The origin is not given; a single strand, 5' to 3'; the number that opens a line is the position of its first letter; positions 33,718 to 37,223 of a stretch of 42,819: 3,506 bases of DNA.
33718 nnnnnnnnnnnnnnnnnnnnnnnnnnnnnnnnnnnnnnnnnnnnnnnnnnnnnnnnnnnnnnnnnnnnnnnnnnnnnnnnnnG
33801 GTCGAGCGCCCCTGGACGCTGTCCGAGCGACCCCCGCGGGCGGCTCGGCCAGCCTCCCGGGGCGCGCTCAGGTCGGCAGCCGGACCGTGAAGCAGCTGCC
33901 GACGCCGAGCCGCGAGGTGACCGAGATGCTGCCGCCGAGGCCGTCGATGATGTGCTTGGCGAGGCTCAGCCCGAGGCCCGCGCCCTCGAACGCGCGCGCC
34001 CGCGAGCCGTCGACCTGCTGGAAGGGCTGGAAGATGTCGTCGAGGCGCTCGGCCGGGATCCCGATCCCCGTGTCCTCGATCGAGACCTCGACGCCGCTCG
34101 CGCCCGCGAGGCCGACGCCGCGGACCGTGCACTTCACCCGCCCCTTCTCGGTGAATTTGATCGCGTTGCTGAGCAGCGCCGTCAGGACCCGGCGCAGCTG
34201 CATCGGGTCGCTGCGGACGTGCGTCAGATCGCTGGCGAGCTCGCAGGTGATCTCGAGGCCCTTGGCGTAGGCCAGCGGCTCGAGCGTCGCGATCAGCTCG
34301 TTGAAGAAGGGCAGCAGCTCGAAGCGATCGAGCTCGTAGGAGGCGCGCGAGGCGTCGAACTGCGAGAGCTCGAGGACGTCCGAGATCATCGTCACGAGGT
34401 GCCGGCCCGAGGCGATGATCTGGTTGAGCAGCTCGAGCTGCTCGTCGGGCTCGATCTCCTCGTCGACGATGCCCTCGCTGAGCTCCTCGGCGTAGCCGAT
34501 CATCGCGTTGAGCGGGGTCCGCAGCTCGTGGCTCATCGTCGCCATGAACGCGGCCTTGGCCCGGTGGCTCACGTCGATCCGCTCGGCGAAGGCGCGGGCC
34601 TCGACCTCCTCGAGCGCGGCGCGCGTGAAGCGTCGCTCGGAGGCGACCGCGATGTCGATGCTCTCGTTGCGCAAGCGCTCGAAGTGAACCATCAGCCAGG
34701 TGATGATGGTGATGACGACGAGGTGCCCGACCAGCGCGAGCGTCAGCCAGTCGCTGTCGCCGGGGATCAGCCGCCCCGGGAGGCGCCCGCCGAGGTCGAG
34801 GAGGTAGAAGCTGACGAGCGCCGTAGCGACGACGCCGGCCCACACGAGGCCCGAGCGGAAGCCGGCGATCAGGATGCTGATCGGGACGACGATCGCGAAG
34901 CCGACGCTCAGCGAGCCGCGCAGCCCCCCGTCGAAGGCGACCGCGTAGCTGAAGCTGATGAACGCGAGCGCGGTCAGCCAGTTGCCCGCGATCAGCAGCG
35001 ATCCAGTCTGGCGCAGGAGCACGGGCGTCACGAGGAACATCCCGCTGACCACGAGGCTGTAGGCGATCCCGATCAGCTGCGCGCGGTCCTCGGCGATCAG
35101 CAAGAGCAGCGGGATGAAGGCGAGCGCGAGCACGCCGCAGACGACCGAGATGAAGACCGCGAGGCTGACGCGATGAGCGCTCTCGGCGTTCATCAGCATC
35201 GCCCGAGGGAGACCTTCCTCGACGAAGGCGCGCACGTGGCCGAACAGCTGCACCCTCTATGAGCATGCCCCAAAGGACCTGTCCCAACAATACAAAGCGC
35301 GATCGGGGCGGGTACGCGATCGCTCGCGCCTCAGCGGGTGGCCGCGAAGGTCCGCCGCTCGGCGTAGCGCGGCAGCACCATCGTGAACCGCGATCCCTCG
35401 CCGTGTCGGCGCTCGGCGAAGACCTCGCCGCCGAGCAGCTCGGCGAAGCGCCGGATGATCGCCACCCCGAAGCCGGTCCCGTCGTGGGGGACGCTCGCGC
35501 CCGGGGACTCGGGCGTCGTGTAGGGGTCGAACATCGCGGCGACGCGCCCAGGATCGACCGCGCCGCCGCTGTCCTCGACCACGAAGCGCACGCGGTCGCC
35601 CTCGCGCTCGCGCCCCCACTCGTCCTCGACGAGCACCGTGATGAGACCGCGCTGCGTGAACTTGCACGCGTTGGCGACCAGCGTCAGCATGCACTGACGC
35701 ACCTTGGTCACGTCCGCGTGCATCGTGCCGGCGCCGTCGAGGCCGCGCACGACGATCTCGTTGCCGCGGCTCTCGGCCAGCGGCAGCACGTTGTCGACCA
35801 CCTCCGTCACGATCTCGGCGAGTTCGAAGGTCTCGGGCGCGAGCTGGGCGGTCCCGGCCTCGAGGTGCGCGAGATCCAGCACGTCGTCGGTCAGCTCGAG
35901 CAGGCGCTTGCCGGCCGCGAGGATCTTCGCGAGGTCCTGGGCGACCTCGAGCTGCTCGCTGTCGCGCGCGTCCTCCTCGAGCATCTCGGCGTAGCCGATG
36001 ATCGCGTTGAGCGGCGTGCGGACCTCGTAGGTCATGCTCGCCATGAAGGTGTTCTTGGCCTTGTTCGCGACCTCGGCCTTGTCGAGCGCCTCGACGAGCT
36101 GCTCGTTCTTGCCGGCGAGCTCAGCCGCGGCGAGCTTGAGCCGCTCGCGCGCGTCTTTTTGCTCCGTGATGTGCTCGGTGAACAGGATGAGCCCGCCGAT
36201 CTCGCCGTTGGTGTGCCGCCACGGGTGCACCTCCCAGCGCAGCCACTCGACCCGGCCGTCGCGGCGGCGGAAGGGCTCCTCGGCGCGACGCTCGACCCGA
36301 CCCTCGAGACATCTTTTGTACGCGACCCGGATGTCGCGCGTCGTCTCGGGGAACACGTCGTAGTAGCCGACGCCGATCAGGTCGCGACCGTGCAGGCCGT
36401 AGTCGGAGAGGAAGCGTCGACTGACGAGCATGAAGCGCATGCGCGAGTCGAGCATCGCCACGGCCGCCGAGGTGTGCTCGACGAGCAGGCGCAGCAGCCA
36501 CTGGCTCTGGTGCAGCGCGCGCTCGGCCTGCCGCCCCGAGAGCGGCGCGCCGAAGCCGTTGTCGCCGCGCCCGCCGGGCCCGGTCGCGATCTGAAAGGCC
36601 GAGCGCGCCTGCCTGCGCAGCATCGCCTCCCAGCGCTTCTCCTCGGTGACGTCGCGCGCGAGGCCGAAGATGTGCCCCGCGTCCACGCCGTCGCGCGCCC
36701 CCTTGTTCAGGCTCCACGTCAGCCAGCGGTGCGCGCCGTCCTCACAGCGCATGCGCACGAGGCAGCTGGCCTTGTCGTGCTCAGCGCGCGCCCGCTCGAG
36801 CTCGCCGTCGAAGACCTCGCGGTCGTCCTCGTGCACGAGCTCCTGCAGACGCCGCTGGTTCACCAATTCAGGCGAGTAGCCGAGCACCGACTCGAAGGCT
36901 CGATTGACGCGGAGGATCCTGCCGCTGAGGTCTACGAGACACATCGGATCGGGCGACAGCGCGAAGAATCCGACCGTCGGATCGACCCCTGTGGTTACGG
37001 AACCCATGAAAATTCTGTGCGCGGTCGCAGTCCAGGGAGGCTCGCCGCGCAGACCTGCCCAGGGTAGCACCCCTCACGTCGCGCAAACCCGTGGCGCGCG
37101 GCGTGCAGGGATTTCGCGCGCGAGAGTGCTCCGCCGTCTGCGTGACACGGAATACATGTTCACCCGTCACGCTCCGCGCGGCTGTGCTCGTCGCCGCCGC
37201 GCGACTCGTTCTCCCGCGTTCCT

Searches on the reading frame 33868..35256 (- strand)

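Call 52: search_protein_families(library=pfam, proteins=[window:33868-35256:-], max_evalue=0.001)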
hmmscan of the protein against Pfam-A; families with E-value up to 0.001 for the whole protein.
window:33868-35256:- (462 aa): 2 families
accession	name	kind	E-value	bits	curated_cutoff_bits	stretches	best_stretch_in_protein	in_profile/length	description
PF02518.31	HATPase_c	-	2.3e-27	96.1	26.4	1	350-461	2-108/111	Histidine kinase-, DNA gyrase B-, and HSP90-like ATPase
PF00512.31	HisKA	-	2.6e-18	66.3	26.9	1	234-302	2-65/66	His Kinase A (phospho-acceptor) domain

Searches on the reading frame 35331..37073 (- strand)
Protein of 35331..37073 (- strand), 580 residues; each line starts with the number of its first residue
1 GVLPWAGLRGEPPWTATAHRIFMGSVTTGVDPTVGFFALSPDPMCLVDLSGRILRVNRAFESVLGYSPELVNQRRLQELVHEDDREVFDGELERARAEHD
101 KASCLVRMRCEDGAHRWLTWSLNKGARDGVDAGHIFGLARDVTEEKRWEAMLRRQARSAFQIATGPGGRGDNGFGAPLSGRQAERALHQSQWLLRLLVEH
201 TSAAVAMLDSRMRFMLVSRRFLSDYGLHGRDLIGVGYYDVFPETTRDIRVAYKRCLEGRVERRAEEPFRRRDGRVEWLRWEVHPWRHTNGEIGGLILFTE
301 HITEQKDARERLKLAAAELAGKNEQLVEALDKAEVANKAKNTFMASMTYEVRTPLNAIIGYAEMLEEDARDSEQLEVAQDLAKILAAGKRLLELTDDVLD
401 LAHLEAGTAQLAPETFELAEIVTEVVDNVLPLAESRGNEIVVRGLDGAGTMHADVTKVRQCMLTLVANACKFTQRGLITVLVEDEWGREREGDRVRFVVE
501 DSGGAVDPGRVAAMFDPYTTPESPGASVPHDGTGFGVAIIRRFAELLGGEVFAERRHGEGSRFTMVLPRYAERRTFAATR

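Call 52: search_protein_families(library=pfam, proteins=[window:35331-37073:-], max_evalue=0.001)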
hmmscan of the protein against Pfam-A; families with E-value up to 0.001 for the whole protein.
window:35331-37073:- (580 aa): 8 families
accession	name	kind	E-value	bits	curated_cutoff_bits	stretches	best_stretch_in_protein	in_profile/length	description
PF08448.16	PAS_4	-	1.9e-31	109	23.1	2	198-306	1-109/110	PAS fold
PF00989.32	PAS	-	3e-19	69.5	22.6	2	40-118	10-89/113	PAS fold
PF02518.31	HATPase_c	-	5.2e-19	69.2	26.4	1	454-569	2-109/111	Histidine kinase-, DNA gyrase B-, and HSP90-like ATPase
PF08447.18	PAS_3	-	3.6e-16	59.6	25.6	1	54-121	2-71/89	PAS fold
PF00512.31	HisKA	-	4.8e-16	59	26.9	1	339-407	1-66/66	His Kinase A (phospho-acceptor) domain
PF13426.13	PAS_9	-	6.6e-16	58.9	27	1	41-144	1-103/103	PAS domain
PF13188.13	PAS_8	-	4.8e-11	42.6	21.8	1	37-89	7-56/65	PAS domain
PF12860.13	PAS_7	-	0.00053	20.6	27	0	44-83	8-48/115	PAS fold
